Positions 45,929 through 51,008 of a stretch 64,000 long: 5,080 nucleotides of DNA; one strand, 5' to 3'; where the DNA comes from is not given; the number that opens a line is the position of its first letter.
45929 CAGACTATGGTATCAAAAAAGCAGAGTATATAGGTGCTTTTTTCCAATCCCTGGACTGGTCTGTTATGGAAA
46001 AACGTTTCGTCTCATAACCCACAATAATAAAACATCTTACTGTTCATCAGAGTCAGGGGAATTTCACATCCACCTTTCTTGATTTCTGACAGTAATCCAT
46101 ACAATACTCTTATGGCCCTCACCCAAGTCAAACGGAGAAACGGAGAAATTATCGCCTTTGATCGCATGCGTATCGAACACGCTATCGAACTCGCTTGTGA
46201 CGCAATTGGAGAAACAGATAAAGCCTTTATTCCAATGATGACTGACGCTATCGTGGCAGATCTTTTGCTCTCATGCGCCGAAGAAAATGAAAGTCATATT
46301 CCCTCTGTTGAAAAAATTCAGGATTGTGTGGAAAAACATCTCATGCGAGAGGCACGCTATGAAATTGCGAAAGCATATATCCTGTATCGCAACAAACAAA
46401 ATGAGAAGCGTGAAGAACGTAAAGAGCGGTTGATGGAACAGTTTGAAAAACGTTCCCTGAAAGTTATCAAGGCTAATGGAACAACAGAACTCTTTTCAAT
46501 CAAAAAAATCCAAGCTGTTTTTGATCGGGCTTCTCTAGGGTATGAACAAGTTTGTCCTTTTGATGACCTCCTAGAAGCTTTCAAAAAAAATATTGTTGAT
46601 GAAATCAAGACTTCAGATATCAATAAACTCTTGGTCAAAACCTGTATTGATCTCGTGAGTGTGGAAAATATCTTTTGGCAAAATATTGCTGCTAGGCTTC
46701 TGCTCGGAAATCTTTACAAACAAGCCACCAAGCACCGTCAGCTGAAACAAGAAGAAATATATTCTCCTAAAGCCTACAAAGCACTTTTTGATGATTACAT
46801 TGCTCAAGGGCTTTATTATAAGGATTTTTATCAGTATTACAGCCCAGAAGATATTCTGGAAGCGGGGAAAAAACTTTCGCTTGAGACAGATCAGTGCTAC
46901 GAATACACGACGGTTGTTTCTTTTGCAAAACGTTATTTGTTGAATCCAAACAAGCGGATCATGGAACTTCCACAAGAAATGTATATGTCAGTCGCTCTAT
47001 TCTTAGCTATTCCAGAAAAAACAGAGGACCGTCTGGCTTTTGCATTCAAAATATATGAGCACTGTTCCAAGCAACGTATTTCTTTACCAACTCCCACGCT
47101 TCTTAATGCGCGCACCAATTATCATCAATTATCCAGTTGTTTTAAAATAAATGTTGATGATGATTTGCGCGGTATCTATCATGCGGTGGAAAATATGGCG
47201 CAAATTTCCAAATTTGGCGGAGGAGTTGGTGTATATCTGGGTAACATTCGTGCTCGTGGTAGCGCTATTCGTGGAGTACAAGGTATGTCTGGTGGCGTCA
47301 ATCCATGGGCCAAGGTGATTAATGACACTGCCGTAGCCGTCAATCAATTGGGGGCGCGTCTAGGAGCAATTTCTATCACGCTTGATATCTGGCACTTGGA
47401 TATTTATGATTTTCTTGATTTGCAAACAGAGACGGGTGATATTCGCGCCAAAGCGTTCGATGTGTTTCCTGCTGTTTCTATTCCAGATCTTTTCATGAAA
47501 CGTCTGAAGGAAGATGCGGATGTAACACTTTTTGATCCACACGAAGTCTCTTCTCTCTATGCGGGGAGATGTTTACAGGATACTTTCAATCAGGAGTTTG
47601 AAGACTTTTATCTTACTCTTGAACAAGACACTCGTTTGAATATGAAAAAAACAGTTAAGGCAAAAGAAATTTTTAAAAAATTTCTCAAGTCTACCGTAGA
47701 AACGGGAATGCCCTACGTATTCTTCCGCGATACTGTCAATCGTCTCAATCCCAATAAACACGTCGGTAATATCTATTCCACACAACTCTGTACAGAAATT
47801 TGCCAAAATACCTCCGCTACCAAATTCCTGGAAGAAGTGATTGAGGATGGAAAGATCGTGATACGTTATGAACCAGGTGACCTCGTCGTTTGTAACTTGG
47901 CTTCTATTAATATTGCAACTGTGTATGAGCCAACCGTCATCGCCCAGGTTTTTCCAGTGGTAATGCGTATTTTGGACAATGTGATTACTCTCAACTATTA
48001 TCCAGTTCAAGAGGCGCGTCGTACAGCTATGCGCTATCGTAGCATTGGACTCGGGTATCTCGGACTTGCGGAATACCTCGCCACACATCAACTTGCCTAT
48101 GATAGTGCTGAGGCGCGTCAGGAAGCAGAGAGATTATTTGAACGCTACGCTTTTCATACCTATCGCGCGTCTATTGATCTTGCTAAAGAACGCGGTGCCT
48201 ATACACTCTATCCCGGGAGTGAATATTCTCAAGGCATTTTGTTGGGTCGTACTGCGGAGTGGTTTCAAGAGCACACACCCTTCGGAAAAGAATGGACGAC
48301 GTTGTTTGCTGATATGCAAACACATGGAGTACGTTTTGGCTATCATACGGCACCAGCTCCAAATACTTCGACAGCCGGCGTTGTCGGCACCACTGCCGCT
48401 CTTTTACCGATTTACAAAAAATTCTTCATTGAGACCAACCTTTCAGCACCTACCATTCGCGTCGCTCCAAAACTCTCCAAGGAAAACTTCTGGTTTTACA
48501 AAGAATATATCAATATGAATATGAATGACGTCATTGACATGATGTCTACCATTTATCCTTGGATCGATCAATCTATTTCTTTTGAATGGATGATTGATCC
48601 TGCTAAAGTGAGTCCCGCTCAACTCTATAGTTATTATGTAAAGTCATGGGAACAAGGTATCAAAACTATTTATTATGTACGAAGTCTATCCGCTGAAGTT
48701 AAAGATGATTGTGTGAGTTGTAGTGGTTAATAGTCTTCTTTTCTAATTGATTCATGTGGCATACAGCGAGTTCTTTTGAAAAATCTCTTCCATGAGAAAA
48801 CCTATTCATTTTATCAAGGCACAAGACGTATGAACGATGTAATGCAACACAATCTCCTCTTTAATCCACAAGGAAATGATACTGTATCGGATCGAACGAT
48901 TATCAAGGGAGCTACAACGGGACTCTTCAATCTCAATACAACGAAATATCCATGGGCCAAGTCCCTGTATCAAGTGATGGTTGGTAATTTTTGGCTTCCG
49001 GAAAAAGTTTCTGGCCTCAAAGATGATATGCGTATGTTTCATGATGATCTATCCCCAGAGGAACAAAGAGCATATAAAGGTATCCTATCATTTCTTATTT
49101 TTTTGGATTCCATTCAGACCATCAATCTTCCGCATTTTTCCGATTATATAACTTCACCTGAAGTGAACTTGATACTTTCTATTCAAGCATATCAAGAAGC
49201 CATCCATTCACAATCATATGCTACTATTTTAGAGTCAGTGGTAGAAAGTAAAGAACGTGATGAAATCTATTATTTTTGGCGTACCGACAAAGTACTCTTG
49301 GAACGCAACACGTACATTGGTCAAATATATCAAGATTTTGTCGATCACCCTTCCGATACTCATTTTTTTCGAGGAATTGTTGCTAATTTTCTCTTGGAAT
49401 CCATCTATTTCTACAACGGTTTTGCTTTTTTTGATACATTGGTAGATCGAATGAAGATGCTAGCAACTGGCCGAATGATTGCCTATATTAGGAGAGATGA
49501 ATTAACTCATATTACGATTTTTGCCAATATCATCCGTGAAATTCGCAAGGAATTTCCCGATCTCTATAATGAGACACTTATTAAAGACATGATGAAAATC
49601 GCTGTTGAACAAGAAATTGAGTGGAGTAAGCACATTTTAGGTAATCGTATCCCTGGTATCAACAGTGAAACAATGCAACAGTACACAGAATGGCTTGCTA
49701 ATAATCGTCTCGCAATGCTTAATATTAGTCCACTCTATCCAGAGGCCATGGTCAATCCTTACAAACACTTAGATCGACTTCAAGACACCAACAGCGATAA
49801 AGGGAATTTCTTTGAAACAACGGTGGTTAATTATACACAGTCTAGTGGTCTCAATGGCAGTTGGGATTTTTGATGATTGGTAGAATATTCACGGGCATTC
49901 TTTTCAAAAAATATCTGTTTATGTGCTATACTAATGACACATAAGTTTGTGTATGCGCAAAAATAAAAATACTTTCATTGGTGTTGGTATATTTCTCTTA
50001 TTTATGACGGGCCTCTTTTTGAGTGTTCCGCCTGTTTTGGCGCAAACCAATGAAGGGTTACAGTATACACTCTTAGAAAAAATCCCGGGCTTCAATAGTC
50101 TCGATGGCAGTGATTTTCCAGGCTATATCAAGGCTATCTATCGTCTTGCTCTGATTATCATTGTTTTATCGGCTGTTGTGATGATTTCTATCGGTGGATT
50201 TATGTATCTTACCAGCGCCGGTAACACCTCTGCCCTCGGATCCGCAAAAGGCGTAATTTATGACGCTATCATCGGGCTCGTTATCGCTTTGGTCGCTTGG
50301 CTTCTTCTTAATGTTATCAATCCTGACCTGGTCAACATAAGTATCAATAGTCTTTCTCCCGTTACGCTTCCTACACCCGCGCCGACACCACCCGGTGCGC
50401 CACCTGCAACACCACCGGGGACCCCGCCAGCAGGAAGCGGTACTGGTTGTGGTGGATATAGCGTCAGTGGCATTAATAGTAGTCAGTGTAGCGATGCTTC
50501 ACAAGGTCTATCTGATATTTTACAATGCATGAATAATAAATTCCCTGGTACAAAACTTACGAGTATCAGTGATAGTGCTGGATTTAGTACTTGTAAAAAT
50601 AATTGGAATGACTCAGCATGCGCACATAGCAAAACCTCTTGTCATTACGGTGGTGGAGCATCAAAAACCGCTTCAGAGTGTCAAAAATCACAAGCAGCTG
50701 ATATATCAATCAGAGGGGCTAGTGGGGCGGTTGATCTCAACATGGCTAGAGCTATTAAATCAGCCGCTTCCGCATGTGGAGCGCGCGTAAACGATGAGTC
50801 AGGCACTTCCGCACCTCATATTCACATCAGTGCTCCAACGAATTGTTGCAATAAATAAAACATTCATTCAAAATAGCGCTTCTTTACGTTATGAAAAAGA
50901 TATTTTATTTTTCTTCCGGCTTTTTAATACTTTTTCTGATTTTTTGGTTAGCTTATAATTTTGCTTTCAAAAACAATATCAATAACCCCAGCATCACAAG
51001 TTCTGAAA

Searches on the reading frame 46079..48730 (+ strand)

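Call 10: search_protein_families(library=pfam, proteins=[window:46079-48730:+], max_evalue=0.001)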
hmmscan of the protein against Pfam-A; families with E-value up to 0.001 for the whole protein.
window:46079-48730:+ (883 aa): 3 families
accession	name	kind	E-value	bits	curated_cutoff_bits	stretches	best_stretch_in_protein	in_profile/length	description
PF02867.20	Ribonuc_red_lgC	-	8.4e-143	477.2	23.9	1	352-867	1-523/523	Ribonucleotide reductase, barrel domain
PF03477.21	ATP-cone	-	3.3e-28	98.5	25.8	2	16-108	2-87/88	ATP cone domain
PF00317.26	Ribonuc_red_lgN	-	7e-16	58.5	28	1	279-347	8-75/77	Ribonucleotide reductase, all-alpha domain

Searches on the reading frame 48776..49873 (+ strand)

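Call 10: search_protein_families(library=pfam, proteins=[window:48776-49873:+], max_evalue=0.001)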
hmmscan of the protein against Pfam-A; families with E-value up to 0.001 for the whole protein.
window:48776-49873:+ (365 aa): 1 family
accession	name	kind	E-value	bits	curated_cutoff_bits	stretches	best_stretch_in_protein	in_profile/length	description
PF00268.27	Ribonuc_red_sm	-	8e-73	245.7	33.6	1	51-328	2-281/281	Ribonucleotide reductase, small chain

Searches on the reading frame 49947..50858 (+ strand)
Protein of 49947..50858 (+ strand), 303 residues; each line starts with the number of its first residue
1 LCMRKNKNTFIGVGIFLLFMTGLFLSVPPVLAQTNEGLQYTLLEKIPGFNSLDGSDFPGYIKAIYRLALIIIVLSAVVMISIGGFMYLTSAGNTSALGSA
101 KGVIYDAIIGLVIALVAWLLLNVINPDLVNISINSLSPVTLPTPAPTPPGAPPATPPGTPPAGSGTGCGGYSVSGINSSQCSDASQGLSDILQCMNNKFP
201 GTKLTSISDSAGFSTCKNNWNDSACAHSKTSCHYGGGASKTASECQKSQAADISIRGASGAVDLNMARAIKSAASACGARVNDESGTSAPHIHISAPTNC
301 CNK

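Call 10: search_protein_families(library=pfam, proteins=[window:49947-50858:+], max_evalue=0.001)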
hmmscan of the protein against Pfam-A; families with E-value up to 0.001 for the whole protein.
window:49947-50858:+ (303 aa): 1 family
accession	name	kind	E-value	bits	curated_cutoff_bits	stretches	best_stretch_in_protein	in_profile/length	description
PF18895.5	T4SS_pilin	-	2.9e-06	27.7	26.6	1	61-124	9-71/71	Type IV secretion system pilin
